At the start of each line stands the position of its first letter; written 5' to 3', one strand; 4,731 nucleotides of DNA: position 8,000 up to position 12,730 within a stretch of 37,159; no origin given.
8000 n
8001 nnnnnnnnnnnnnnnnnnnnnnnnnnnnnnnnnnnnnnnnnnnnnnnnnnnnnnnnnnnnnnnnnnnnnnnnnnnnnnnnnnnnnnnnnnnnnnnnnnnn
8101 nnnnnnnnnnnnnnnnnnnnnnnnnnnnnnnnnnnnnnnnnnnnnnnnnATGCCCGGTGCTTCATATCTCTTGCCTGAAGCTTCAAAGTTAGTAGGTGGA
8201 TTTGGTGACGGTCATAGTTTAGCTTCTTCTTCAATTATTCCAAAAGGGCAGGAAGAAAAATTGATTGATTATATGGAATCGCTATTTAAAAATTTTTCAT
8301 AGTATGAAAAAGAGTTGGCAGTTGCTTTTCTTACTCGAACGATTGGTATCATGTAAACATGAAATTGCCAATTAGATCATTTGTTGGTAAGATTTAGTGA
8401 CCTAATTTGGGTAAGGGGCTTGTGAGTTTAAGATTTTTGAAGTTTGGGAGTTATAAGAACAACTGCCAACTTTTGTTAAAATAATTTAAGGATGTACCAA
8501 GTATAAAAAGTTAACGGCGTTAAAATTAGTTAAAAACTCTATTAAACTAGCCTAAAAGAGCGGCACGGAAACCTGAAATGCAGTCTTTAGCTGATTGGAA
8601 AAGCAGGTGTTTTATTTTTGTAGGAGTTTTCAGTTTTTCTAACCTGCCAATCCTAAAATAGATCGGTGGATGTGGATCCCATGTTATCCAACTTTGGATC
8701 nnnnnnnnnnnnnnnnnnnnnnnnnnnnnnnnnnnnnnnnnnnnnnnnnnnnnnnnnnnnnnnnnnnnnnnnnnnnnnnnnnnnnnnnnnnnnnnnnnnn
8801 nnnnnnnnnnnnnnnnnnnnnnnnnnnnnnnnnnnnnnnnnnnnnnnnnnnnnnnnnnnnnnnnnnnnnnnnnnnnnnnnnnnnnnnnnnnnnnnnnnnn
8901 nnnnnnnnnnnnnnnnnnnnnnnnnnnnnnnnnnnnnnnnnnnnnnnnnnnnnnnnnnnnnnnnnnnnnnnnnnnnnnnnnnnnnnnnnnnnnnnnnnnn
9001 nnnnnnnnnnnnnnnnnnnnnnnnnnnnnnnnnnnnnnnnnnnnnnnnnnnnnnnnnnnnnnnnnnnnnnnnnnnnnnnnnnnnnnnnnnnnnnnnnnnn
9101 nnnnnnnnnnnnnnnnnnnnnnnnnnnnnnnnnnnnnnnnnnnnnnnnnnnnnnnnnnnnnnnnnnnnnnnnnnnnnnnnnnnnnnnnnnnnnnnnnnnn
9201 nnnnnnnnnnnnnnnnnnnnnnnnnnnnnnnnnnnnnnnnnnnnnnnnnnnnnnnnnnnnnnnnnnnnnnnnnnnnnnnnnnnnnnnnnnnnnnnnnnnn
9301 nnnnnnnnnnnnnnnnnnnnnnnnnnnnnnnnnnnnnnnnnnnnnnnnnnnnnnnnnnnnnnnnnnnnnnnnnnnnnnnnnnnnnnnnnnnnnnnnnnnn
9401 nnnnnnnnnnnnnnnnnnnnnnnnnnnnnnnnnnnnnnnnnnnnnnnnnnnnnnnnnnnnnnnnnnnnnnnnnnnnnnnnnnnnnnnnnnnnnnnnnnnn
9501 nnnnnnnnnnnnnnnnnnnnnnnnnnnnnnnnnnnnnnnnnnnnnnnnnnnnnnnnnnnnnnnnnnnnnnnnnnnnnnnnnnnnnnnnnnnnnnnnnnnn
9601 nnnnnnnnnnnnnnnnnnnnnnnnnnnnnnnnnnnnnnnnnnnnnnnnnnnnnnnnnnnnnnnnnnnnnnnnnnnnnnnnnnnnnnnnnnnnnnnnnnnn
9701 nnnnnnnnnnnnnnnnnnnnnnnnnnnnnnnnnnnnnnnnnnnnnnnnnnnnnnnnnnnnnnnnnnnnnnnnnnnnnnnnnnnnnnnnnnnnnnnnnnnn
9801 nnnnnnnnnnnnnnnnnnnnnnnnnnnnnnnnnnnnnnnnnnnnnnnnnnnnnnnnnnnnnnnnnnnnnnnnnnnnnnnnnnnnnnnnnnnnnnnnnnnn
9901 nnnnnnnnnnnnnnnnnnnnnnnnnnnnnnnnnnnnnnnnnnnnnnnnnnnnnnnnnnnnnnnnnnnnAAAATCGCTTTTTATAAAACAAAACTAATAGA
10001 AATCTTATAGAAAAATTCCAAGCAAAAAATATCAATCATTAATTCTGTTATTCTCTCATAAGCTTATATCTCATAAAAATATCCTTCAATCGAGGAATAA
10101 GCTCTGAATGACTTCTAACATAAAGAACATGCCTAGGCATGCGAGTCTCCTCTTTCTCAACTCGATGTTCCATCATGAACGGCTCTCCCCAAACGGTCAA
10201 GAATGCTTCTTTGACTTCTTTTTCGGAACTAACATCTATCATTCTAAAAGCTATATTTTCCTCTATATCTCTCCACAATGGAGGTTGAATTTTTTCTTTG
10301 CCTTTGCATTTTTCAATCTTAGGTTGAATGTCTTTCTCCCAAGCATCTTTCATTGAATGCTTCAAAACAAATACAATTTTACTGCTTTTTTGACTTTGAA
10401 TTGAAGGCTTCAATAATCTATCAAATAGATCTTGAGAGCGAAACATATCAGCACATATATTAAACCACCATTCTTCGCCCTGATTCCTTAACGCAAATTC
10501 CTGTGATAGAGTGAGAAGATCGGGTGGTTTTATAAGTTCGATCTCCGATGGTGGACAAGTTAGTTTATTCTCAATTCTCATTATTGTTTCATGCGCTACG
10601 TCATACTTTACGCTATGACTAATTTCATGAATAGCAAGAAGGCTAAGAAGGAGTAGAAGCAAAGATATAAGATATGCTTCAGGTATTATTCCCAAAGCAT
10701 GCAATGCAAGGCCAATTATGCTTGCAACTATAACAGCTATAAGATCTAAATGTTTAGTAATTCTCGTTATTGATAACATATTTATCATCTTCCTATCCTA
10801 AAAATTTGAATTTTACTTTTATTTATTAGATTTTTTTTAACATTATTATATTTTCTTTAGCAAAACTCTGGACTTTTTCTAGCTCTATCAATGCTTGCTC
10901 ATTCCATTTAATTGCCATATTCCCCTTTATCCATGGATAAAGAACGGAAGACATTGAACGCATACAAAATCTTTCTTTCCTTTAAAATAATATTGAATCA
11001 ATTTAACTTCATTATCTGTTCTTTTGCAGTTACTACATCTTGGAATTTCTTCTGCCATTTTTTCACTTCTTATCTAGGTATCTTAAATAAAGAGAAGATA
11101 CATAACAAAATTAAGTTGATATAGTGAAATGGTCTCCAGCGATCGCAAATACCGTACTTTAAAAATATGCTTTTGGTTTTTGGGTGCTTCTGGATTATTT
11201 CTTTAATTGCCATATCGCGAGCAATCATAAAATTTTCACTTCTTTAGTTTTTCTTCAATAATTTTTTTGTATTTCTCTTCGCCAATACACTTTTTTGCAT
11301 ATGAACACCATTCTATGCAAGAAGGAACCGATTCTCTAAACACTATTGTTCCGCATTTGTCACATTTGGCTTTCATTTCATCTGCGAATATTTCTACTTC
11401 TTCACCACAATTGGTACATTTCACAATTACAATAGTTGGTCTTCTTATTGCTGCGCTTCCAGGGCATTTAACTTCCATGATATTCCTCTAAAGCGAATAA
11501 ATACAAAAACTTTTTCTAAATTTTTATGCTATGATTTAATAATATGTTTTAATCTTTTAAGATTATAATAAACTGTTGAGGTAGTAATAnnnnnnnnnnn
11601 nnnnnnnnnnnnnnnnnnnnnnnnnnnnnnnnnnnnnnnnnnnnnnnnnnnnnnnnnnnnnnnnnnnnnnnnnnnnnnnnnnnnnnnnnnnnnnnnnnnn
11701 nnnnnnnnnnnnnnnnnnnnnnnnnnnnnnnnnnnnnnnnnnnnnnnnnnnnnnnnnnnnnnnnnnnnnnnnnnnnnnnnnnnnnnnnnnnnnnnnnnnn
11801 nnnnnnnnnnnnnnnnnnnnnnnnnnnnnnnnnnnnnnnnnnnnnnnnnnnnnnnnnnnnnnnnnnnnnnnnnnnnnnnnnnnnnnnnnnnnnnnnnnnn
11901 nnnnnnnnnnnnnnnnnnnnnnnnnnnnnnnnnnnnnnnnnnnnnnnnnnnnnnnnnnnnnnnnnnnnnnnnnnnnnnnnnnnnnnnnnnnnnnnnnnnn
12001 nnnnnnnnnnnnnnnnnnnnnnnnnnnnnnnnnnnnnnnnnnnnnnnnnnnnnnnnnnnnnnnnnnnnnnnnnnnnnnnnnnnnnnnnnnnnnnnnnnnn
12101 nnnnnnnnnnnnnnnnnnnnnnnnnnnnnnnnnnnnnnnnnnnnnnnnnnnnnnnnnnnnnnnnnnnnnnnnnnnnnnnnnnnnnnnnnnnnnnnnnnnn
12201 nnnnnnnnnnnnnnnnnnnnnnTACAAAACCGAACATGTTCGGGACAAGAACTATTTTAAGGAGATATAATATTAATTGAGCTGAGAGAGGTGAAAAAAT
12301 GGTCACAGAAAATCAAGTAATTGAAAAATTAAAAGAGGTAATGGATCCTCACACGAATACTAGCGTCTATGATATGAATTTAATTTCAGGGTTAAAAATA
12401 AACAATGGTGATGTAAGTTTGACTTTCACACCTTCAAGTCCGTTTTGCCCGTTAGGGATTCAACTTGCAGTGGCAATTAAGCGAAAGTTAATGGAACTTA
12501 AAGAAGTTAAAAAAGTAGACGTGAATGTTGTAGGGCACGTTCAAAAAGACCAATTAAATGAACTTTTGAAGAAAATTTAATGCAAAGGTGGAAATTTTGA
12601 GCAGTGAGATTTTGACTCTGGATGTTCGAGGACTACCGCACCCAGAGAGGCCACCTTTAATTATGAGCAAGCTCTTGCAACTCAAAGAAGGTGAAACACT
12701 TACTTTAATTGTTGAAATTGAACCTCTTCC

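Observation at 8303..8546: Third copy of the operator cassette points into a ~170-nt structured non-coding RNA candidate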

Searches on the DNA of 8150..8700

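Call 7: search_rna_families(source=window, start=8150, end=8700, threshold=evalue, max_evalue=10, show_alignments=3)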
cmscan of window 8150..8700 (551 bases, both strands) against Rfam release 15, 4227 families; matches with E-value up to 10: 4.
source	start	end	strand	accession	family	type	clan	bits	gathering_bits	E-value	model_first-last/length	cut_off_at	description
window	8215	8358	-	RF01864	plasmodium_snoR21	Gene; snRNA; snoRNA; CD-box;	-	22.7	90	2.3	1-145/145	no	small nucleolar RNA snoR21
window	8443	8470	+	RF01363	CRISPR-DR50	Gene; CRISPR;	-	18.6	47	4.8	1-46/46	no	CRISPR RNA direct repeat element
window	8269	8380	+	RF01906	HOTAIR_3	Gene; lncRNA;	-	11.8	80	4.6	1-98/98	no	HOTAIR conserved region 3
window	8297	8320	+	RF02914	DUF805b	Cis-reg;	CL00115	10.6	35.6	5.7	1-35/35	no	DUF805b RNA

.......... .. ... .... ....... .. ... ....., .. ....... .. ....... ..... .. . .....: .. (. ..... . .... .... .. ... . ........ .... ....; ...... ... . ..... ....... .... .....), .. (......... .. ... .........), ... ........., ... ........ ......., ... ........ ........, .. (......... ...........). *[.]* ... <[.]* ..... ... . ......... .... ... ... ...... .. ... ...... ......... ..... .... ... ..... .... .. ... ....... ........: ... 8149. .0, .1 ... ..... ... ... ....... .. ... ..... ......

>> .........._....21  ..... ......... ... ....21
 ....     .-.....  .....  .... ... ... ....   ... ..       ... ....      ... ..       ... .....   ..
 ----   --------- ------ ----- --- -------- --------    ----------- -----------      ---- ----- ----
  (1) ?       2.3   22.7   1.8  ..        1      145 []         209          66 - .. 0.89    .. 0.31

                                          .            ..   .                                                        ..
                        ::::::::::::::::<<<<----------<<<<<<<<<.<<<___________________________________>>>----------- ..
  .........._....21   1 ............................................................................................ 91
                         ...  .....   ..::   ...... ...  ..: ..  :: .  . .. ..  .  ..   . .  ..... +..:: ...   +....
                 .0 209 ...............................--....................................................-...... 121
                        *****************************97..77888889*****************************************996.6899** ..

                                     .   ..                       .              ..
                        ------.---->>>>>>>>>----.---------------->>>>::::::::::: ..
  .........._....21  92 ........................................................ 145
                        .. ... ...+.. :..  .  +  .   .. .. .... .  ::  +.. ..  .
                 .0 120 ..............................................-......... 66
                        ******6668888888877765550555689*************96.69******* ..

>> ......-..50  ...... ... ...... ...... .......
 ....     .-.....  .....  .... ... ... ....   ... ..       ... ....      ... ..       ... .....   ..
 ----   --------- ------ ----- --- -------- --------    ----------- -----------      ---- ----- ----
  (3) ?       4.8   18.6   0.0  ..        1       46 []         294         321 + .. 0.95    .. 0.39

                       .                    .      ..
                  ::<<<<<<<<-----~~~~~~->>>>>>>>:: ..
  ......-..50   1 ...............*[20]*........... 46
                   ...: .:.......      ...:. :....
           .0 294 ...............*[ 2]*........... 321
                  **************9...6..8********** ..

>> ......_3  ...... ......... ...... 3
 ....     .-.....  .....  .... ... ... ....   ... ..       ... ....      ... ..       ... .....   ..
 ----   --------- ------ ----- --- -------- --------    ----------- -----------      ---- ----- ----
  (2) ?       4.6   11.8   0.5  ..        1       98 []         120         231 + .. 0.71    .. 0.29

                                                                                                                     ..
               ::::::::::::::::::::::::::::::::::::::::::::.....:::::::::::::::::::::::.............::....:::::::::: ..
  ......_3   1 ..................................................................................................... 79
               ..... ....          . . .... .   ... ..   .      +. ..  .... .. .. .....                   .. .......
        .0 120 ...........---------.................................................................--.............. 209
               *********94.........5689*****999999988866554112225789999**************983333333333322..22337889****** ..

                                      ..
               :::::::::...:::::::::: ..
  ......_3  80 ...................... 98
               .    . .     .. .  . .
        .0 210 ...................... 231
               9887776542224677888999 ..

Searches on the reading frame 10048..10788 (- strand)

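Call 8: search_protein_families(library=pfam, proteins=[window:10048-10788:-])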
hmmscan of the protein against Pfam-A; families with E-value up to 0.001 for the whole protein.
window:10048-10788:- (246 aa): 0 families

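Call 15: search_protein_families(library=ncbifam, proteins=[window:10048-10788:-], max_evalue=0.01)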
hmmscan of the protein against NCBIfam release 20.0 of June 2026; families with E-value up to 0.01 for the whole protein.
window:10048-10788:- (246 aa): 0 families

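Call 38: search_protein_families(library=pfam, proteins=[window:10048-10788:-], max_evalue=5)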
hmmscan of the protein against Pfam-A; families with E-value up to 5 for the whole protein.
window:10048-10788:- (246 aa): 1 family
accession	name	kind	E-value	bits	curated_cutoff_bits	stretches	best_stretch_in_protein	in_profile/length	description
PF04257.20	Exonuc_V_gamma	-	0.012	15.3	25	1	145-233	141-219/314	Exodeoxyribonuclease V, gamma subunit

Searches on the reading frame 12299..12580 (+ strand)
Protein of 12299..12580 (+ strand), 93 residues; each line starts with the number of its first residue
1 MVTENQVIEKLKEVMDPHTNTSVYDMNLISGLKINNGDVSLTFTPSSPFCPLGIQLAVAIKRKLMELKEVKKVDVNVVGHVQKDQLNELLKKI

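Call 43: search_protein_families(library=pfam, proteins=[window:12299-12580:+], max_evalue=0.001)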
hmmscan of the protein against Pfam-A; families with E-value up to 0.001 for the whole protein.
window:12299-12580:+ (93 aa): 1 family
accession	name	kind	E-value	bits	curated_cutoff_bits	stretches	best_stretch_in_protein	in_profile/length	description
PF01883.24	FeS_assembly_P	-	3e-15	56.7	23.5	1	5-75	2-71/73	Iron-sulfur cluster assembly protein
